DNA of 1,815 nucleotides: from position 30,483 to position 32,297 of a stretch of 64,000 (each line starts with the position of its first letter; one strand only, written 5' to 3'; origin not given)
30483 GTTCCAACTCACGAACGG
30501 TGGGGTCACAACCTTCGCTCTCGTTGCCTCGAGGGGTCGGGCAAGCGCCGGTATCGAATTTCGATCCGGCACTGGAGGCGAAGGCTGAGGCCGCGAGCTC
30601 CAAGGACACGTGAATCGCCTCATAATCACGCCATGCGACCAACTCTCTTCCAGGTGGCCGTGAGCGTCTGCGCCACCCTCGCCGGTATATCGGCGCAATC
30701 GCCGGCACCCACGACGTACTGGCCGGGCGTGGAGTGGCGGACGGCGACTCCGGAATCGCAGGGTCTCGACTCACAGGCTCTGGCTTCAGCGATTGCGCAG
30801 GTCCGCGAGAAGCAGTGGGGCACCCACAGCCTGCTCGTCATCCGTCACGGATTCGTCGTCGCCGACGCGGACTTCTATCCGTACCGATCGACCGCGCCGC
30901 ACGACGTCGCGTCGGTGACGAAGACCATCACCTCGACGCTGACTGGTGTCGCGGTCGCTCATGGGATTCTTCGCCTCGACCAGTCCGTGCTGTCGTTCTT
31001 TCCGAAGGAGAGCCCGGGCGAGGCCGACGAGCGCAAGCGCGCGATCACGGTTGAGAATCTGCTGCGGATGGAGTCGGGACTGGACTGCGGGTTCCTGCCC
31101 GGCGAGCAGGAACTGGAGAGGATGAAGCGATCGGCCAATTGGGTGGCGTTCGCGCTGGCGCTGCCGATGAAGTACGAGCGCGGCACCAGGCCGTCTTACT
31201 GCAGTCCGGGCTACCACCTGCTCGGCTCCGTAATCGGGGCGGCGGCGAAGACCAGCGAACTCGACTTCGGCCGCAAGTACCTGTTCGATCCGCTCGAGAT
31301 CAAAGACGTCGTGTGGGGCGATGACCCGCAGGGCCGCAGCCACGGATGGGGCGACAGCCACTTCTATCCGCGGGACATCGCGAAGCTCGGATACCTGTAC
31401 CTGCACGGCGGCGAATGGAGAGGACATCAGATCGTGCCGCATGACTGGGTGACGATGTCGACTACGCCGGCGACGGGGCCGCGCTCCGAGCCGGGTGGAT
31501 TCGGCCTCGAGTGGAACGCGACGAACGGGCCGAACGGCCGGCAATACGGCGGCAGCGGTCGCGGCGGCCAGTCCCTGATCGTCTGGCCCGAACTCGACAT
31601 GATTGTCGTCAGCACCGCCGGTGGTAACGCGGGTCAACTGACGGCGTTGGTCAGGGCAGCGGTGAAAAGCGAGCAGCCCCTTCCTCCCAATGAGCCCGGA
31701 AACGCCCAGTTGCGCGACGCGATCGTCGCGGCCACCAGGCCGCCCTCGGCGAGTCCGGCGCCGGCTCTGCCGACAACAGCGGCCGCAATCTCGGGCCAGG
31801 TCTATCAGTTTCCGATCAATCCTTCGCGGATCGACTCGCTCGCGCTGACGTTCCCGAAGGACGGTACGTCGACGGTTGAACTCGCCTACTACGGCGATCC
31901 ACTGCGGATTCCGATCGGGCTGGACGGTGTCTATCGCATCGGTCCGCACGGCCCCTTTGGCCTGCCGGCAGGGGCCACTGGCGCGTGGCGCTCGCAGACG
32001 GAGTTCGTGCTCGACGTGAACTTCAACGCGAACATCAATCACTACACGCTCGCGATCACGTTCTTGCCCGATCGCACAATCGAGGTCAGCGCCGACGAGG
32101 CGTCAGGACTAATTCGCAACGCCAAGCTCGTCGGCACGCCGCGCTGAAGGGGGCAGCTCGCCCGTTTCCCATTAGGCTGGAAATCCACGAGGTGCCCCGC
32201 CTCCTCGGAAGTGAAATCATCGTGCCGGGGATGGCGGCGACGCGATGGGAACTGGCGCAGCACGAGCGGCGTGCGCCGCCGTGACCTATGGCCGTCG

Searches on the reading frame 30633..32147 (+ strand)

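Call 52: search_protein_families(library=pfam, proteins=[window:30633-32147:+], max_evalue=0.00001)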
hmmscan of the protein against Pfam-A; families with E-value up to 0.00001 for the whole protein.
window:30633-32147:+ (504 aa): 1 family
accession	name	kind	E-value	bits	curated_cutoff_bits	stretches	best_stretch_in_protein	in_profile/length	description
PF00144.29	Beta-lactamase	-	3e-32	112.5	27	1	64-327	16-306/329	Beta-lactamase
